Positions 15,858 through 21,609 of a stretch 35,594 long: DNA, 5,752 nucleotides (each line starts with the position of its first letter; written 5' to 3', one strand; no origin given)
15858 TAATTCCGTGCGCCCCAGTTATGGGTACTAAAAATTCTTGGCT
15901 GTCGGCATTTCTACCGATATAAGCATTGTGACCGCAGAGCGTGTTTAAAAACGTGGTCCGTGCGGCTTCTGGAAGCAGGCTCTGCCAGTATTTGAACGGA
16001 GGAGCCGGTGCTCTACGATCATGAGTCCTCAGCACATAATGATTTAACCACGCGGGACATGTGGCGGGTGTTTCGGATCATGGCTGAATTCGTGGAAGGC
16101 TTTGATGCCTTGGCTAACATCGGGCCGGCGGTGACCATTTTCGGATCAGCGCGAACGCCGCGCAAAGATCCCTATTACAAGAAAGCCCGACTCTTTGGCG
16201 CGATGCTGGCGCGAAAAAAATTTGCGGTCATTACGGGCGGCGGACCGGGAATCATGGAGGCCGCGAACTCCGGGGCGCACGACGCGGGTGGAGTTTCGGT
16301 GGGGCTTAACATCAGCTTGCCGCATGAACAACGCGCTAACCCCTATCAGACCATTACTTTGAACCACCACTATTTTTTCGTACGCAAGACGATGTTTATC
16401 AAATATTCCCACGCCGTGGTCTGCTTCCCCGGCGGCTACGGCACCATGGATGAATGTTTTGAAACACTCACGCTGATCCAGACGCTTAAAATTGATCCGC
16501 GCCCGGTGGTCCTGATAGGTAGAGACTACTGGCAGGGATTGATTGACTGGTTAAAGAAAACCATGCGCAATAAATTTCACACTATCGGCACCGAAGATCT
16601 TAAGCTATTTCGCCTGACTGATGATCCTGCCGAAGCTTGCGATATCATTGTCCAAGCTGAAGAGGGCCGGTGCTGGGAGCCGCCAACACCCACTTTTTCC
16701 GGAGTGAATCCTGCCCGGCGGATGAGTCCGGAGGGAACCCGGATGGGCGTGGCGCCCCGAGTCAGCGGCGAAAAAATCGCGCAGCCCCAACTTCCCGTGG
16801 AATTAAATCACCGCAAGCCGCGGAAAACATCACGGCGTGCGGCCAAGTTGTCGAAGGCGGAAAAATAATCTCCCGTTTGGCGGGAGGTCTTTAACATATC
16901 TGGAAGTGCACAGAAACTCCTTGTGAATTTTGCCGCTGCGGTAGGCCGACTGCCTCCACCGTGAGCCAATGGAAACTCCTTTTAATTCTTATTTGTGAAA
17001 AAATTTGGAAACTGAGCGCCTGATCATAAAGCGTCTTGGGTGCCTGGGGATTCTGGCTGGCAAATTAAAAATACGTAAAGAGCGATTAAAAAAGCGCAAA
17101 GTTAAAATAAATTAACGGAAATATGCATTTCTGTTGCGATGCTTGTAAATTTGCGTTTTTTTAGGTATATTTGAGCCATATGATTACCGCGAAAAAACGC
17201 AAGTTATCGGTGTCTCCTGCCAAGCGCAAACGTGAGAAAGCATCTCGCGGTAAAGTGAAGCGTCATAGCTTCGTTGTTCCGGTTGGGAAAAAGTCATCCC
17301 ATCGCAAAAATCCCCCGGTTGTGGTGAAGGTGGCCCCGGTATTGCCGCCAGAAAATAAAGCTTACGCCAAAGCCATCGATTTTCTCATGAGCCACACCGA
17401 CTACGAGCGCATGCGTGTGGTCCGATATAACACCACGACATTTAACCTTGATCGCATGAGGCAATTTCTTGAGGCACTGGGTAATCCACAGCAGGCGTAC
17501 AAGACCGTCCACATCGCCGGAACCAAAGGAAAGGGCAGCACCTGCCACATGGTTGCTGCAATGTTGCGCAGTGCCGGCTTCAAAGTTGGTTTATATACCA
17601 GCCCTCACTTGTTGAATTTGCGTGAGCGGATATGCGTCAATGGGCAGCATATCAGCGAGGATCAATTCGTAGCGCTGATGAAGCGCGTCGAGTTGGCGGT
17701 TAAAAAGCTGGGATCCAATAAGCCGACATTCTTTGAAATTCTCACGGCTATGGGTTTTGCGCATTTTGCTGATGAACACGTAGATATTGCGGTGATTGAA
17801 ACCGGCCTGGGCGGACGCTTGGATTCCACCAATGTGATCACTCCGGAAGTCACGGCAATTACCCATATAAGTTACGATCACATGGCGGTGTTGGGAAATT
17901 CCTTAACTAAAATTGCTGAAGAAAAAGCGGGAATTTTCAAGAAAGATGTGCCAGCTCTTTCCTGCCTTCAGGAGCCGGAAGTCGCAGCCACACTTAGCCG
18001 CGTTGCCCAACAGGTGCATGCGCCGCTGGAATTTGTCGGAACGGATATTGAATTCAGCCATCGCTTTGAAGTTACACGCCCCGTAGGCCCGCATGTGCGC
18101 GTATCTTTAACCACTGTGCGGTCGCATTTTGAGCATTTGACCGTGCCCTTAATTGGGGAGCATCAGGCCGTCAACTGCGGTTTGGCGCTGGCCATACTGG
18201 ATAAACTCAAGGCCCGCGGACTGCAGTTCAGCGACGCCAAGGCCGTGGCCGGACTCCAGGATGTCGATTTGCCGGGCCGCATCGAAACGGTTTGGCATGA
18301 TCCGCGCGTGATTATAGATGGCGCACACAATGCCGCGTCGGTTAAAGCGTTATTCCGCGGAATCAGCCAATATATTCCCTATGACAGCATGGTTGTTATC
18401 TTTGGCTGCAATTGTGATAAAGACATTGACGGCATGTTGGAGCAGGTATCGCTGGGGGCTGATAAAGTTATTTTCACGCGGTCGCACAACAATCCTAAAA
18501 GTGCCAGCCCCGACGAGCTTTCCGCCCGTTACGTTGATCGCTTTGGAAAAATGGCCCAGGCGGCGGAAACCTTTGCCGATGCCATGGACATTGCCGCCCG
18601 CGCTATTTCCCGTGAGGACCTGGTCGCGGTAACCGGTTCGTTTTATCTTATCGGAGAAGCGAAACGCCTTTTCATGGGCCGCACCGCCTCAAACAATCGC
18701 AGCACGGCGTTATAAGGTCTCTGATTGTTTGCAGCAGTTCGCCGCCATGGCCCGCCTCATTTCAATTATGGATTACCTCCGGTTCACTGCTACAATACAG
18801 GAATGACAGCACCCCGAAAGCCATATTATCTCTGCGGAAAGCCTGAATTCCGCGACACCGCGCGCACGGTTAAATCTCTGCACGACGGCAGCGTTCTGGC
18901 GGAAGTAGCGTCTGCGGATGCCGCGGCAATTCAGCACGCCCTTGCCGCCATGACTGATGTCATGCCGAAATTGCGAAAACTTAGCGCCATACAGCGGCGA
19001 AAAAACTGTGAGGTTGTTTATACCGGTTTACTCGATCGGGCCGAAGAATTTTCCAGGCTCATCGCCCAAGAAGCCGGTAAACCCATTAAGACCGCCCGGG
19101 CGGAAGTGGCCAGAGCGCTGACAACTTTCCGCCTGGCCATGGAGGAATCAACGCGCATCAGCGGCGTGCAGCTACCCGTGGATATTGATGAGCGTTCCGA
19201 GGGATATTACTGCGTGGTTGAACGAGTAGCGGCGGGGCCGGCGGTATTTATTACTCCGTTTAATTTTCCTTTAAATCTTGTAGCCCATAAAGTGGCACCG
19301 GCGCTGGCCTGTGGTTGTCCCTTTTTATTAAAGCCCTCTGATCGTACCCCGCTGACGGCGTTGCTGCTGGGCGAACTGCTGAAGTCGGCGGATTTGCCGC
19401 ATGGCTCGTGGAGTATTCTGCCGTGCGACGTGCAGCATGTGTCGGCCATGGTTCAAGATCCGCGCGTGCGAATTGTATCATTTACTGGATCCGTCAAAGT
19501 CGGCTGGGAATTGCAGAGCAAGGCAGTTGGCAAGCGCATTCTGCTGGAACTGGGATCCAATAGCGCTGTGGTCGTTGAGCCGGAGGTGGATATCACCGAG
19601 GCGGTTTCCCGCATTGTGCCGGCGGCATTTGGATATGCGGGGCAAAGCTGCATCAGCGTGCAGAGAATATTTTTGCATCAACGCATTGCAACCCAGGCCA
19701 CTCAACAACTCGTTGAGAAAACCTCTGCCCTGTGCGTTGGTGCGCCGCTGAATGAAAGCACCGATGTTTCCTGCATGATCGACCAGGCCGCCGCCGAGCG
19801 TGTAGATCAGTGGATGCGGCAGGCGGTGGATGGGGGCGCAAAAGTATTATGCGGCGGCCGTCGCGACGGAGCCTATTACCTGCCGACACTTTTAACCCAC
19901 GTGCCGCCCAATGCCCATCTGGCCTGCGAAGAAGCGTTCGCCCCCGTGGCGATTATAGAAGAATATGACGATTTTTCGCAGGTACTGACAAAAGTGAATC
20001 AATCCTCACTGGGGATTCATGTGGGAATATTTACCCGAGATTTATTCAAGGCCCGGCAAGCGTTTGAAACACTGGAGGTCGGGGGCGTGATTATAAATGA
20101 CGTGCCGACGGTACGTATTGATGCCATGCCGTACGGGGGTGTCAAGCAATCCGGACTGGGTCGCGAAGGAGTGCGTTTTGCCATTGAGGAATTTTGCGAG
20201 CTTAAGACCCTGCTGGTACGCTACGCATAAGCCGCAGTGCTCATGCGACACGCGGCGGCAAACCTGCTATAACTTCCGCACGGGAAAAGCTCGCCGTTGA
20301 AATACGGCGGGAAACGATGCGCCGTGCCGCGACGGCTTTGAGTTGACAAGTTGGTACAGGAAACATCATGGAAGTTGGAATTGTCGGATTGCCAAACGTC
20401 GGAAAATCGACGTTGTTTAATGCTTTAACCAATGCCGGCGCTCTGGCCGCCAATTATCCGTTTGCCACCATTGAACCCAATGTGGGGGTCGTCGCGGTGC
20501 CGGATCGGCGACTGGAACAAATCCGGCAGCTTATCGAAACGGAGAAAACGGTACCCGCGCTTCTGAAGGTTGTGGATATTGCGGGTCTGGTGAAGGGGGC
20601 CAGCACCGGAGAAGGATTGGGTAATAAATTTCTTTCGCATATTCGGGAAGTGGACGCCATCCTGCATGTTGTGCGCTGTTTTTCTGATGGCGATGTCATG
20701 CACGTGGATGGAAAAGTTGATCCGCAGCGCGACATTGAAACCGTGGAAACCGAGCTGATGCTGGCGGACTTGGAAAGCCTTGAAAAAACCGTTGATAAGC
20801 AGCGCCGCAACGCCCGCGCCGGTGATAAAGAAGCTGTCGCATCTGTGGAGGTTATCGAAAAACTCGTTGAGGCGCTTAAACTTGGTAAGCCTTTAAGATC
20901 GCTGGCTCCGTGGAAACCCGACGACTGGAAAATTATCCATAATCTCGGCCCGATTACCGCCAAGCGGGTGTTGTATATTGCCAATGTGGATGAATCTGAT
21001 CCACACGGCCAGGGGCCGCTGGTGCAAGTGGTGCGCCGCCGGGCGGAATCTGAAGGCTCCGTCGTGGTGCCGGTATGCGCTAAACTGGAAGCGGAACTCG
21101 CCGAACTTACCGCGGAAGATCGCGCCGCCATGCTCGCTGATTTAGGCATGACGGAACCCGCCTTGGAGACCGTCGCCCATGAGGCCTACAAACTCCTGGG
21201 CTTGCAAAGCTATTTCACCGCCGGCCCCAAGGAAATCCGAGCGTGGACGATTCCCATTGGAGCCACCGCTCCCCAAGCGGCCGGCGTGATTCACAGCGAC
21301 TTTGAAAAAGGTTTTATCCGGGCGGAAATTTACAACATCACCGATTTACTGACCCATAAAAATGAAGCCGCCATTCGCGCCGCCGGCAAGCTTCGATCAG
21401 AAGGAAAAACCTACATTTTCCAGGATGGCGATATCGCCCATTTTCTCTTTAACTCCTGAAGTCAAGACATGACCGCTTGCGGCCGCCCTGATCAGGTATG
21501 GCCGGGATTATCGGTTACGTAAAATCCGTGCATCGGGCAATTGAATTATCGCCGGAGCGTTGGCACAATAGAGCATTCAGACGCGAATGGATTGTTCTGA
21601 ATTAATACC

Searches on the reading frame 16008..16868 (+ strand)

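Call 25: search_protein_families(library=pfam, proteins=[window:16008-16868:+], max_evalue=0.001)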
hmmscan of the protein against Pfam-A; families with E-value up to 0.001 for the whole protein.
window:16008-16868:+ (286 aa): 2 families
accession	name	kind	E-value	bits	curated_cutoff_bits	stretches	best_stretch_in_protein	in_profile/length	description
PF03641.19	Lysine_decarbox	-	2.6e-32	112.2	27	1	83-212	1-129/131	Possible lysine decarboxylase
PF18306.6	LDcluster4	-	1.8e-20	73.5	26.3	1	41-153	3-113/151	SLOG cluster4 family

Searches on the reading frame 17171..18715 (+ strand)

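Call 25: search_protein_families(library=pfam, proteins=[window:17171-18715:+], max_evalue=0.001)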
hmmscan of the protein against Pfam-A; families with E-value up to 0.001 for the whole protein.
window:17171-18715:+ (514 aa): 2 families
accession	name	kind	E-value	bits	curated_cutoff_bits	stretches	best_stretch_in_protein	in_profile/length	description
PF02875.26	Mur_ligase_C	-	2.6e-18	67.5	28.4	1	369-491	1-127/127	Mur ligase, glutamate ligase domain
PF08245.18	Mur_ligase_M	-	1.5e-14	54.8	24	1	115-342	1-199/200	Mur ligase middle domain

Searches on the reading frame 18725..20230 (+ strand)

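Call 25: search_protein_families(library=pfam, proteins=[window:18725-20230:+], max_evalue=0.001)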
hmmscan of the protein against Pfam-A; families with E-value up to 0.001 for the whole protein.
window:18725-20230:+ (501 aa): 1 family
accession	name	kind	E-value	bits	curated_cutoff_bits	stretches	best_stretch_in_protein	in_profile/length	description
PF00171.27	Aldedh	-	4.3e-128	428.2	23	1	51-495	13-460/461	Aldehyde dehydrogenase family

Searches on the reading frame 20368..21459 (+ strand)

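Call 25: search_protein_families(library=pfam, proteins=[window:20368-21459:+], max_evalue=0.001)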
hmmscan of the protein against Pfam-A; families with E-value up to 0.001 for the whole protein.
window:20368-21459:+ (363 aa): 3 families
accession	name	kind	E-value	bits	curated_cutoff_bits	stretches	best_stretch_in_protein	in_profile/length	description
PF06071.19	YchF-GTPase_C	-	1.6e-36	124.7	27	1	279-362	1-84/84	Protein of unknown function (DUF933)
PF01926.29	MMR_HSR1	-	2.9e-23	82.6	21.9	1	2-114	1-86/113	50S ribosome-binding GTPase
PF02421.24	FeoB_N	-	9.1e-09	35.5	27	1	2-48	2-48/156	Ferrous iron transport protein B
